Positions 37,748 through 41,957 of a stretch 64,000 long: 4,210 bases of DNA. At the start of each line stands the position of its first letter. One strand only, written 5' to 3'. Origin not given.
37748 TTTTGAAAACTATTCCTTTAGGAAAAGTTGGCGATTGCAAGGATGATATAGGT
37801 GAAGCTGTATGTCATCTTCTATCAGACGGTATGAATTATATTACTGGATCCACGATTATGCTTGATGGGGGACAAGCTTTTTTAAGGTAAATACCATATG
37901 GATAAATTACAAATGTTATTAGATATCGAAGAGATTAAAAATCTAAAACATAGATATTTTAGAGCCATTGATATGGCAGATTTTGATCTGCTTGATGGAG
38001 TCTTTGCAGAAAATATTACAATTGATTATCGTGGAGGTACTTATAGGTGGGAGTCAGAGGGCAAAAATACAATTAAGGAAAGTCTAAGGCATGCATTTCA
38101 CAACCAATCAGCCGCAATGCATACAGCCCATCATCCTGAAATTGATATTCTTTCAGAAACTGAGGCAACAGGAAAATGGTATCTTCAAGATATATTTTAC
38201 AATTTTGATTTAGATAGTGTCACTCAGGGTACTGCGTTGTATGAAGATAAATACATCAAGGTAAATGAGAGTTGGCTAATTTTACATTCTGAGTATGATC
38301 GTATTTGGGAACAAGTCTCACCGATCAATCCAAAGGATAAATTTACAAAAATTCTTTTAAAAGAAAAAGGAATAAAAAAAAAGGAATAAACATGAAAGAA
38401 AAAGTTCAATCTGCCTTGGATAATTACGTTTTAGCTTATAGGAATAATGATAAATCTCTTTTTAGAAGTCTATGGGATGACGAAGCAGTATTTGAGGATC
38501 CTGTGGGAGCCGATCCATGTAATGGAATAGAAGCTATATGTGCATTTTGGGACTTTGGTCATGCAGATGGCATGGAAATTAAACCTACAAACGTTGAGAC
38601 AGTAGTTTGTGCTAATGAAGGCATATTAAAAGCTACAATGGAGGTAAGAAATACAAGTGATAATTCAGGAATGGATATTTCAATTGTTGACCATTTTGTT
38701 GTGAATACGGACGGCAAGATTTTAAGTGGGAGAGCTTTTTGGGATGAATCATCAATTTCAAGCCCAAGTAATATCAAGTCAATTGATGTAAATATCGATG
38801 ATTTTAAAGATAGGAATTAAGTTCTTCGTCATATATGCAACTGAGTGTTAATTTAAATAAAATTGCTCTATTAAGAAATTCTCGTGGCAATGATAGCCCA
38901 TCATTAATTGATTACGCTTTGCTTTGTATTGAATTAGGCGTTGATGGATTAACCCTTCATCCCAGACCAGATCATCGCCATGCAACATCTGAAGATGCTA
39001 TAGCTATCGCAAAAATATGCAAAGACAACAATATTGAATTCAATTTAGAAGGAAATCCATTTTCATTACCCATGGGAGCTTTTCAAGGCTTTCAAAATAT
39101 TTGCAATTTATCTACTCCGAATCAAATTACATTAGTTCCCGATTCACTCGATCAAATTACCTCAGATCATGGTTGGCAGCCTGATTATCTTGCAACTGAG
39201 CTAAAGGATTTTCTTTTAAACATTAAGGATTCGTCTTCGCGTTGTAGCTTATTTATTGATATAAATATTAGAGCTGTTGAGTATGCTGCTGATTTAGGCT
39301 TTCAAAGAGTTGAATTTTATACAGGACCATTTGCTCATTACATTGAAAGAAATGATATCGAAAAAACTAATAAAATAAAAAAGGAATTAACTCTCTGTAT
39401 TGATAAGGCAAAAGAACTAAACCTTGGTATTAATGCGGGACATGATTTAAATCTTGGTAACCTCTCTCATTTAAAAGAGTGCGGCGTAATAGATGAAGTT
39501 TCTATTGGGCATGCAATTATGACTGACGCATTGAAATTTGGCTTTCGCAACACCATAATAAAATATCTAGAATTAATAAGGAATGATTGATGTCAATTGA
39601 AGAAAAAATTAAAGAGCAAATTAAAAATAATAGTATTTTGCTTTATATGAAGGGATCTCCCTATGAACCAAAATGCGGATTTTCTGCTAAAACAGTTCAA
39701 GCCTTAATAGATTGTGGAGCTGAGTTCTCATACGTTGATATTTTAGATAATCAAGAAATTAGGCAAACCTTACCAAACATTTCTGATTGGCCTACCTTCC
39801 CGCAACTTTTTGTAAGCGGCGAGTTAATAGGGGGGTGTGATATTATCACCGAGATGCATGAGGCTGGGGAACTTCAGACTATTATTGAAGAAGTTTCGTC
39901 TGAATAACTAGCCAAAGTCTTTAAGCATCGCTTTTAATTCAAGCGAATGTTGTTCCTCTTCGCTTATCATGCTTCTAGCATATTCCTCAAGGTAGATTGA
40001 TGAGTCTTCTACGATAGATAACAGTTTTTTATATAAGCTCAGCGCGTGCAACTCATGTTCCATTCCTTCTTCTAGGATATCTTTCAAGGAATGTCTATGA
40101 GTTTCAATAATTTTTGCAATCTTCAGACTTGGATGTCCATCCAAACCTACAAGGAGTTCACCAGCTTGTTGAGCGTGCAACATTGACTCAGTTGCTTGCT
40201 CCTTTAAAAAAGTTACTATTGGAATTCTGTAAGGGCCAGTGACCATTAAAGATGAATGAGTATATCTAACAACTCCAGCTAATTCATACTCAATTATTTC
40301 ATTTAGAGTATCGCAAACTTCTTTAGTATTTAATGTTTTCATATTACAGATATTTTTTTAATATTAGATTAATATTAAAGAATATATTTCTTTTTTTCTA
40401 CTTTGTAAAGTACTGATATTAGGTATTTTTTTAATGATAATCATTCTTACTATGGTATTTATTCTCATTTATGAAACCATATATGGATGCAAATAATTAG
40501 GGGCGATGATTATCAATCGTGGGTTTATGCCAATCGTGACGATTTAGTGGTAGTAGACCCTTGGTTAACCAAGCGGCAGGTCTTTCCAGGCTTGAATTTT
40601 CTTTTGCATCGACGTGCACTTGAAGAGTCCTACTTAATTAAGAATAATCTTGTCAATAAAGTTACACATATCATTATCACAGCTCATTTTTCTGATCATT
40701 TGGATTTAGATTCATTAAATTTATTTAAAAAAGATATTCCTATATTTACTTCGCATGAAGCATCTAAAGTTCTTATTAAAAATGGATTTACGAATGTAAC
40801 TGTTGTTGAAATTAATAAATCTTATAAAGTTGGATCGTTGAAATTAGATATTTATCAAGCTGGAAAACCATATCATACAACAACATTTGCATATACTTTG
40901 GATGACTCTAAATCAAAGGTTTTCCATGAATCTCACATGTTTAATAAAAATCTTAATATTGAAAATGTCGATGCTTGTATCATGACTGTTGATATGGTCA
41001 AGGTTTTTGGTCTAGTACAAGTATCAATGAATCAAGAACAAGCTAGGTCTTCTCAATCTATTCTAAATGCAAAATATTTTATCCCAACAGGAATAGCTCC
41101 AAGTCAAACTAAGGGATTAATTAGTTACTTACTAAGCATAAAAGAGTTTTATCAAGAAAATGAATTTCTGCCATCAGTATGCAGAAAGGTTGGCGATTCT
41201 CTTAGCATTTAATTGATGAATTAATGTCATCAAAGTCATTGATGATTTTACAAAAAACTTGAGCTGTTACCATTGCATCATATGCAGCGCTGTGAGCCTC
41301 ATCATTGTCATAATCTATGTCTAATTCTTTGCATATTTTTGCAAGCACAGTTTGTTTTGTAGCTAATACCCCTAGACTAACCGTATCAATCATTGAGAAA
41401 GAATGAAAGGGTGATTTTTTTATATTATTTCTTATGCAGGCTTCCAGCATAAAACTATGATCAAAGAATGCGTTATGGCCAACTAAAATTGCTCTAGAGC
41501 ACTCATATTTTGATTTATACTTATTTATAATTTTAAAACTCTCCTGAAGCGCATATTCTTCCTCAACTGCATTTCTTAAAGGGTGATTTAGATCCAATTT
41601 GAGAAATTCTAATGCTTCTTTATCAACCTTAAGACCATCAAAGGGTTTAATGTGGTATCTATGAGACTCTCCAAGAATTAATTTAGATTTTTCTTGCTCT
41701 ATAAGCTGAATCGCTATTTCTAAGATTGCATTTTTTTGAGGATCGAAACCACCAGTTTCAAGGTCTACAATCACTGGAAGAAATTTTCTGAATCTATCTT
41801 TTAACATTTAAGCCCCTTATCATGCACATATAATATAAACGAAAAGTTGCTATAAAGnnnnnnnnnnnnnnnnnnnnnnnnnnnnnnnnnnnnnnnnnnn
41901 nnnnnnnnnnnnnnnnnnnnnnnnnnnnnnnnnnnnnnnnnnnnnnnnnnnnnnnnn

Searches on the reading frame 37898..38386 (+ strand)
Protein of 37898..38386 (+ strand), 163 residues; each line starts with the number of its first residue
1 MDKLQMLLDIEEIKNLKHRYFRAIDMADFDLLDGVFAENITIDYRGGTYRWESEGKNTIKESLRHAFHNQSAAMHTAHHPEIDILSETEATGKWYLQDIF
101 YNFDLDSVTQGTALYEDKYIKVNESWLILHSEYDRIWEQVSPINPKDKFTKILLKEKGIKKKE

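Call 44: search_protein_families(library=pfam, proteins=[window:37898-38386:+], max_evalue=0.01)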
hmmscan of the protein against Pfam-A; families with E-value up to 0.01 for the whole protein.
window:37898-38386:+ (163 aa): 2 families
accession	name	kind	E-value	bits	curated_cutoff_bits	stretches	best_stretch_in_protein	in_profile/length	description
PF13577.12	SnoaL_4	-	1.6e-25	90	24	1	6-130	2-124/126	SnoaL-like domain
PF12680.13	SnoaL_2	-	0.00092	20.2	27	1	19-79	3-59/102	SnoaL-like domain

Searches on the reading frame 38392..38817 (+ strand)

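Call 44: search_protein_families(library=pfam, proteins=[window:38392-38817:+], max_evalue=0.01)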
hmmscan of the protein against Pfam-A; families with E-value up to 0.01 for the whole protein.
window:38392-38817:+ (142 aa): 3 families
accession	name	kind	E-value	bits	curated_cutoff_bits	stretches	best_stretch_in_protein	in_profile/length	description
PF12680.13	SnoaL_2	-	1.6e-10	41.9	27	1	11-111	3-100/102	SnoaL-like domain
PF02136.26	NTF2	-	0.00096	20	21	1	6-92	3-89/116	Nuclear transport factor 2 (NTF2) domain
PF14534.12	DUF4440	-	0.0049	17.7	25.2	1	11-91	7-85/107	Domain of unknown function (DUF4440)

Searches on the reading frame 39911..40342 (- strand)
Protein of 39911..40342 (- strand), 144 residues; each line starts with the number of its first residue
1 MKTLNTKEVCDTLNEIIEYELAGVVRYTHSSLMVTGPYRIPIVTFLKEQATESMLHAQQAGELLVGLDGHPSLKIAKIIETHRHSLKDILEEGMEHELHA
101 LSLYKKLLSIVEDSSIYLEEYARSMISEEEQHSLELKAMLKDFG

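Call 44: search_protein_families(library=pfam, proteins=[window:39911-40342:-], max_evalue=0.01)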
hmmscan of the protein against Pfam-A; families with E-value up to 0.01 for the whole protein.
window:39911-40342:- (144 aa): 3 families
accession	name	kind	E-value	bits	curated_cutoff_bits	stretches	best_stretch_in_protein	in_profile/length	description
PF00210.30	Ferritin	-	2e-17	63.9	24.5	1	11-142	2-138/142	Ferritin-like domain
PF12902.13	Ferritin-like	-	0.00091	19.6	22.3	1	17-104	5-92/221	Ferritin-like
PF02915.23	Rubrerythrin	-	0.0056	17.5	22.8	0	88-143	1-56/137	Rubrerythrin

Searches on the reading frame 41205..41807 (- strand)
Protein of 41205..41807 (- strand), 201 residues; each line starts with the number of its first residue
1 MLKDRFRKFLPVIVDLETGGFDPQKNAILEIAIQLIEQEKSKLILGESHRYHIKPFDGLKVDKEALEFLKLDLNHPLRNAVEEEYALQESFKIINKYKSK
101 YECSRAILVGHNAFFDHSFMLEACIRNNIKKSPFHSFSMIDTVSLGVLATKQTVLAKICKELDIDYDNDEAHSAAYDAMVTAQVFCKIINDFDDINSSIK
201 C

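Call 44: search_protein_families(library=pfam, proteins=[window:41205-41807:-], max_evalue=0.01)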
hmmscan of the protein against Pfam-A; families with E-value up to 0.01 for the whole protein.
window:41205-41807:- (201 aa): 3 families
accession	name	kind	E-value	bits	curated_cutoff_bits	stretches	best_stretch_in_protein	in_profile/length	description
PF00929.31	RNase_T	-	3.1e-20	73.8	24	1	12-185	1-164/164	Exonuclease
PF21762.3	DEDDh_C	-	1.7e-05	25.5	27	1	87-187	89-187/188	DNA polymerase III subunit epsilon-like, C-terminal domain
PF04857.26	CAF1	-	2.2e-05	24.3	24.2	0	166-185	301-320/320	CAF1 family ribonuclease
